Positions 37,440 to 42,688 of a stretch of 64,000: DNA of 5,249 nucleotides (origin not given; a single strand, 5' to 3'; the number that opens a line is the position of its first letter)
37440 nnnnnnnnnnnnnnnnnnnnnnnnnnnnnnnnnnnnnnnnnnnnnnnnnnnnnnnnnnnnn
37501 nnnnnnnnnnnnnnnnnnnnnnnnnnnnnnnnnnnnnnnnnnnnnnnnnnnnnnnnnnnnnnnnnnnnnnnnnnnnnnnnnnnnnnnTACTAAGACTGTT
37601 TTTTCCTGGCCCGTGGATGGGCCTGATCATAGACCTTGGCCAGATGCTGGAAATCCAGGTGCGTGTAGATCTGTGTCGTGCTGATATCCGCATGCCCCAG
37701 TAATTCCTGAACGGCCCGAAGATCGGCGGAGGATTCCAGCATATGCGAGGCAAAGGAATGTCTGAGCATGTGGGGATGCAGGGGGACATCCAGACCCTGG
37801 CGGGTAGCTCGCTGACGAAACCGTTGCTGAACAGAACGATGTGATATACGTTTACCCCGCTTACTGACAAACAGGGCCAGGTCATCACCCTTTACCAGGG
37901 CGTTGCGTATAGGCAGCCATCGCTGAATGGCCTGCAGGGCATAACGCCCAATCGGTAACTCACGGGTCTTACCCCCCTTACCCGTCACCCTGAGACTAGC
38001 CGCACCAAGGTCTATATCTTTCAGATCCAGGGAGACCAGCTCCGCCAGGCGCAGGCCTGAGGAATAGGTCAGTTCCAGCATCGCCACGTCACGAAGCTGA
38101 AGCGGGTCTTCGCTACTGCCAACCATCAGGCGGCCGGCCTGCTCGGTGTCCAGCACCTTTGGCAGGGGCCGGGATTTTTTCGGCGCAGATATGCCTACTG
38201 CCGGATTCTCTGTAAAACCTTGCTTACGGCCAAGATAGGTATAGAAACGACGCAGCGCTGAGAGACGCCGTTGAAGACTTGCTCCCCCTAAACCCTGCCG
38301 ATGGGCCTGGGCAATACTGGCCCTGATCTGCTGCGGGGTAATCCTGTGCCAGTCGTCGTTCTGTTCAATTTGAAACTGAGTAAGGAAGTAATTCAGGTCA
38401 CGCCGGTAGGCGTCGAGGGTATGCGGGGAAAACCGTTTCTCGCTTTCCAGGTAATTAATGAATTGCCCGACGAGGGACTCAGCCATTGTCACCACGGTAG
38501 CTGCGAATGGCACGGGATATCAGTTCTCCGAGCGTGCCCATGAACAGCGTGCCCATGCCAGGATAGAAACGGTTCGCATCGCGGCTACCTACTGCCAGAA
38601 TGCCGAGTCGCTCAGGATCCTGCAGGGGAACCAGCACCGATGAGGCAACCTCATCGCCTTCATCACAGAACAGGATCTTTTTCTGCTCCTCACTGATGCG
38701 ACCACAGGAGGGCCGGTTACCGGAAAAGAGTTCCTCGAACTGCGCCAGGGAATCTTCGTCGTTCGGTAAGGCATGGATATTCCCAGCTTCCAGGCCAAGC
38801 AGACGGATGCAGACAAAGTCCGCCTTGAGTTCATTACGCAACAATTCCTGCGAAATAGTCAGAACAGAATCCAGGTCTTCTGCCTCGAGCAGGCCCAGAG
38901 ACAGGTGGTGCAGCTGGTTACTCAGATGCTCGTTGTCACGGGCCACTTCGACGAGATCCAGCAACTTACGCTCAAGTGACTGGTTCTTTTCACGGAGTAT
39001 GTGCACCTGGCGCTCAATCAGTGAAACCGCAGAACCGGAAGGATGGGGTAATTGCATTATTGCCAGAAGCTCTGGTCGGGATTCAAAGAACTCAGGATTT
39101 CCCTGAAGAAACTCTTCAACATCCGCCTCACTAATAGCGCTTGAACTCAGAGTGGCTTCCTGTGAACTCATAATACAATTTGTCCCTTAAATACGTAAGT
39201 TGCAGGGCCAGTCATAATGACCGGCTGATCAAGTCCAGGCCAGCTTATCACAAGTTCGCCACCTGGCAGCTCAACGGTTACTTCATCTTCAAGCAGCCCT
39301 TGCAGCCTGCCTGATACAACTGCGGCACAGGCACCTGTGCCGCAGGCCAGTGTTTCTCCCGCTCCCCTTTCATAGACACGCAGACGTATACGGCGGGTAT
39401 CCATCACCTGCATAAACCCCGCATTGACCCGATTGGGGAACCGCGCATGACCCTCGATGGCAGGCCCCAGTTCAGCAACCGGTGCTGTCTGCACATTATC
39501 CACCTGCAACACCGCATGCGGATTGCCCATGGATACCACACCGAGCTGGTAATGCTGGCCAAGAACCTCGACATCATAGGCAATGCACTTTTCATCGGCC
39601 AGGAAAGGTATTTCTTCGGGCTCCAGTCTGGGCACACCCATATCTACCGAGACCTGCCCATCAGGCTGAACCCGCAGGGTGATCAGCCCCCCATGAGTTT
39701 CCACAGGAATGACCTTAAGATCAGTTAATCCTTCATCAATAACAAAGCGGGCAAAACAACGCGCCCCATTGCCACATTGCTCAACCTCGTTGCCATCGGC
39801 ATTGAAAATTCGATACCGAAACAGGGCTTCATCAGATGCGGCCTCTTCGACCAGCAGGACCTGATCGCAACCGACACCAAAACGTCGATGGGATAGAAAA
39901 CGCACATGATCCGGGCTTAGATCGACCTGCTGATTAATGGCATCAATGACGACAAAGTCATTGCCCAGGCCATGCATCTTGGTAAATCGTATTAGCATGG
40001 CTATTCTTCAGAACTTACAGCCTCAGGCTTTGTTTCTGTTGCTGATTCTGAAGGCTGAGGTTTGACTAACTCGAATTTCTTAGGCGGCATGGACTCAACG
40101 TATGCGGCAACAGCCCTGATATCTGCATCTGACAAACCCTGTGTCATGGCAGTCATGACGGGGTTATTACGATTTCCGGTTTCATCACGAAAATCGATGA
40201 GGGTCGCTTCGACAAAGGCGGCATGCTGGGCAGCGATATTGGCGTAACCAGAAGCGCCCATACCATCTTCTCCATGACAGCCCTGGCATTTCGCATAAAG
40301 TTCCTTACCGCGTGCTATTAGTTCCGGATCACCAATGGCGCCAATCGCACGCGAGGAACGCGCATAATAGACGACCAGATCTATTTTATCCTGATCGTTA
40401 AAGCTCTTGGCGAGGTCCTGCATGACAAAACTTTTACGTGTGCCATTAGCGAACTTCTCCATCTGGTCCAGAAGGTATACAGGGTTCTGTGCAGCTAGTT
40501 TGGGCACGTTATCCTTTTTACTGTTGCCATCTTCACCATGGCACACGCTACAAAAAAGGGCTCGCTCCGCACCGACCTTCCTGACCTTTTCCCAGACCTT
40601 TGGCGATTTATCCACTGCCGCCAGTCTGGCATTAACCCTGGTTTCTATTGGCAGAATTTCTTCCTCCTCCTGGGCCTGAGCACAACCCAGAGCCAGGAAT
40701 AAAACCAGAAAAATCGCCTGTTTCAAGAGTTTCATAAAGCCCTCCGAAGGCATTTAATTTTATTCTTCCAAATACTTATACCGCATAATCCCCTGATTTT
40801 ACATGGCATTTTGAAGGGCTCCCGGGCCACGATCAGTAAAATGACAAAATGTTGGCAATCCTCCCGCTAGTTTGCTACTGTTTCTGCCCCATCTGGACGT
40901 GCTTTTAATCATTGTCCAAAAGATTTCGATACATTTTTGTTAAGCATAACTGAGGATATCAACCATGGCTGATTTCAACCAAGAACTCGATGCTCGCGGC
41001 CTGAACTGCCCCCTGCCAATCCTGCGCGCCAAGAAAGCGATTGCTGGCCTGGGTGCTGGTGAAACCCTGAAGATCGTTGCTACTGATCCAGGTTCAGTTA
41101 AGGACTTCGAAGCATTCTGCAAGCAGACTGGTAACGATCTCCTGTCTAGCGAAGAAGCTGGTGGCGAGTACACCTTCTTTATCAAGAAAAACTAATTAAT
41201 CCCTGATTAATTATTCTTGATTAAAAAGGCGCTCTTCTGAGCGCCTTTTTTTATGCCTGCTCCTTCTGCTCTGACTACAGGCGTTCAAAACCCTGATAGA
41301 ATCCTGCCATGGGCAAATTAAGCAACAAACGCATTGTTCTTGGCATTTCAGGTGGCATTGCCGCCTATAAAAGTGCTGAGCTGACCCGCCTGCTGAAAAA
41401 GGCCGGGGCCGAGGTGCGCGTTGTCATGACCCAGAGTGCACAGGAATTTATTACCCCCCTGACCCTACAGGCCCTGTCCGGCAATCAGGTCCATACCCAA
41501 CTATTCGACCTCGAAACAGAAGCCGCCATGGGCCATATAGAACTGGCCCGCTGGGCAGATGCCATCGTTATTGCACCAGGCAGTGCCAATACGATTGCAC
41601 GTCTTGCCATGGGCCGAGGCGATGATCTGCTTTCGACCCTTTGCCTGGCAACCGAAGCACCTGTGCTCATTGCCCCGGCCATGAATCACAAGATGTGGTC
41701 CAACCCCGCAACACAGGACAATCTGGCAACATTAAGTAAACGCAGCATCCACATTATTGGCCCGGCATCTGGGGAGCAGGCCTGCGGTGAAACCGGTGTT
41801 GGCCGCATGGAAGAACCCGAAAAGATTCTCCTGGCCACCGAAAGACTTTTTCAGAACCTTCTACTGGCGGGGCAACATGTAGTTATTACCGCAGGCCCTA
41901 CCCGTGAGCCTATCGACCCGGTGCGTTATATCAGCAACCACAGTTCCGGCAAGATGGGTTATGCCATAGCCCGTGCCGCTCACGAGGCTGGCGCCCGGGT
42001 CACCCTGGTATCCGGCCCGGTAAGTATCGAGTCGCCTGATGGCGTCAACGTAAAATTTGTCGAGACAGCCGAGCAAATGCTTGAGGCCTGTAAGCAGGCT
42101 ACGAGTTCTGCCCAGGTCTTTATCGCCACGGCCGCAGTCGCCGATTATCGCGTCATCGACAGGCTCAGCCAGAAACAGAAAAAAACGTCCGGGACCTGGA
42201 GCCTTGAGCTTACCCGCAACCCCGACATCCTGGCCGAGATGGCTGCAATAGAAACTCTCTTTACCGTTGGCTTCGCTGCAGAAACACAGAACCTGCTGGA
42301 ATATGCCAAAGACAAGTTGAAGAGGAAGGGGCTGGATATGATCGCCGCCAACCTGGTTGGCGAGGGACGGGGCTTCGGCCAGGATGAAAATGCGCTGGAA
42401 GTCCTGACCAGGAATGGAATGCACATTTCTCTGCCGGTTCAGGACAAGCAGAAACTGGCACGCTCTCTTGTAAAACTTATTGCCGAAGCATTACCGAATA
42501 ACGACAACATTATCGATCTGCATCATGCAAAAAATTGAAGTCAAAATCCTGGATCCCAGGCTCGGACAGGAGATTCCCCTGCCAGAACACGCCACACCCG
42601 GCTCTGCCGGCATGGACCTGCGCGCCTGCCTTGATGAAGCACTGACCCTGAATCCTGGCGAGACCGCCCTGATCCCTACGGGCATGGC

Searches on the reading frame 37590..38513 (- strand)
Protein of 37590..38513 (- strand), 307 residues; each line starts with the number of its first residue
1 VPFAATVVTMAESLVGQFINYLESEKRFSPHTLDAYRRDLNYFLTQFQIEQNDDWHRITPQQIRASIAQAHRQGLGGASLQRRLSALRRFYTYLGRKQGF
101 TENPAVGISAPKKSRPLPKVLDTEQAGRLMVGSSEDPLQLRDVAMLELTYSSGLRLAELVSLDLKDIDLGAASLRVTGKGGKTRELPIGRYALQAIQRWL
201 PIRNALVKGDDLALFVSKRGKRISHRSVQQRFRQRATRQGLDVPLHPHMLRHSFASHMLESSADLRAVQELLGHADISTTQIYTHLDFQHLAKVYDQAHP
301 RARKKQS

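Call 72: search_protein_families(library=pfam, proteins=[window:37590-38513:-], max_evalue=0.00001)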
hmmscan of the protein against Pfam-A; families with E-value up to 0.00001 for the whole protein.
window:37590-38513:- (307 aa): 2 families
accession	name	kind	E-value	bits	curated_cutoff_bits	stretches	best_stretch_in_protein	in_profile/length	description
PF00589.27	Phage_integrase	-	1.7e-51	174.8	27.1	1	119-290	1-172/172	Phage integrase family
PF02899.23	Phage_int_SAM_1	-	8.8e-22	77.6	22.3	1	17-97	3-82/83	Phage integrase, N-terminal SAM-like domain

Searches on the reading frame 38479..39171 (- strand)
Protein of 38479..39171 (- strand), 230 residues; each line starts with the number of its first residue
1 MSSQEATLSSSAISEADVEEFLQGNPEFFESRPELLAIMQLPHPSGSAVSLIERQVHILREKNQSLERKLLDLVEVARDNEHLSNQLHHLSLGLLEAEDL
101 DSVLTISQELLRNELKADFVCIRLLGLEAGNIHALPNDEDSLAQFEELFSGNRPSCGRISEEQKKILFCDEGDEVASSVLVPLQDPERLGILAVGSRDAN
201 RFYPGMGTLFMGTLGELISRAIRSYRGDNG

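Call 72: search_protein_families(library=pfam, proteins=[window:38479-39171:-], max_evalue=0.00001)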
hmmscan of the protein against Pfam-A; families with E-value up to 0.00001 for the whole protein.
window:38479-39171:- (230 aa): 1 family
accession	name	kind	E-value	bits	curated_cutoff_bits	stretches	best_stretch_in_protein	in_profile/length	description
PF04340.18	DUF484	-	3e-40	138.7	24.2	1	12-223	5-215/219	Protein of unknown function, DUF484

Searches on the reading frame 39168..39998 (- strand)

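Call 72: search_protein_families(library=pfam, proteins=[window:39168-39998:-], max_evalue=0.00001)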
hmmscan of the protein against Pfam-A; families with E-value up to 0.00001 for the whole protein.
window:39168-39998:- (276 aa): 1 family
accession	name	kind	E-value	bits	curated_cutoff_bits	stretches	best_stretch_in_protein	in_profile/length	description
PF01678.24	DAP_epimerase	-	1.4e-66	222.5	34.7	2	154-269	2-121/121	Diaminopimelate epimerase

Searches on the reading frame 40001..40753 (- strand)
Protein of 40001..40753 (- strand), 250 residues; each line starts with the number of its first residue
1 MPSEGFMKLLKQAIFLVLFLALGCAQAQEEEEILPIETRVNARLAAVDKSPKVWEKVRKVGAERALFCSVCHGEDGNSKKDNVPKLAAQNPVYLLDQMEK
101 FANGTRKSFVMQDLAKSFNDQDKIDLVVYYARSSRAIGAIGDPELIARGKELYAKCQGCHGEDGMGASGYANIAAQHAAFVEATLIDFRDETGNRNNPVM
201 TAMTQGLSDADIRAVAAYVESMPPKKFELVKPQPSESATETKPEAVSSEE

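Call 72: search_protein_families(library=pfam, proteins=[window:40001-40753:-], max_evalue=0.00001)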
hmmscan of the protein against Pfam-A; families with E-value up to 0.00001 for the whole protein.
window:40001-40753:- (250 aa): 2 families
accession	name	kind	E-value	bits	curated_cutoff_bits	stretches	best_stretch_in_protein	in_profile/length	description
PF00034.26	Cytochrom_C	-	1.9e-18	68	21.3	1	146-222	1-89/90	Cytochrome c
PF13442.11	Cytochrome_CBB3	-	2.7e-13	50.5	27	1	146-219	3-68/68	Cytochrome C oxidase, cbb3-type, subunit III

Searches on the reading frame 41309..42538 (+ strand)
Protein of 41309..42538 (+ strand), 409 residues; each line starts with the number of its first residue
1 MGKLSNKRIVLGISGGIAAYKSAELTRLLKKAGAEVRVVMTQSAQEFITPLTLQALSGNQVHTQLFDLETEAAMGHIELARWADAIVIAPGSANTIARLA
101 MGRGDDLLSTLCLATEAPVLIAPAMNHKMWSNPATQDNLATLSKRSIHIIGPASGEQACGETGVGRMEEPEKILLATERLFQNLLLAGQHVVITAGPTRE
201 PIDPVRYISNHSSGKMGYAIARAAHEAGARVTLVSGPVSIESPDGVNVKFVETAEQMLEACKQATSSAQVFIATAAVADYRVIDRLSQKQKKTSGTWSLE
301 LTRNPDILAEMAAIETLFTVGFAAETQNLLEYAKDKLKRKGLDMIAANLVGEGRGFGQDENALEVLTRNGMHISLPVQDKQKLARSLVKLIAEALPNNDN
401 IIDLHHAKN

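Call 92: search_protein_families(library=pfam, proteins=[window:41309-42538:+], max_evalue=0.000001)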
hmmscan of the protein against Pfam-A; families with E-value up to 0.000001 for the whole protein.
window:41309-42538:+ (409 aa): 2 families
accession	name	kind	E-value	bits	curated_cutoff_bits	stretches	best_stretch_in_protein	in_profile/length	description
PF04127.22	DFP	-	5.4e-71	238.7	22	1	186-365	1-185/186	DNA/pantothenate metabolism flavoprotein C-terminal domain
PF02441.25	Flavoprotein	-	8.8e-37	126.6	22.7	1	7-174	1-155/162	Flavoprotein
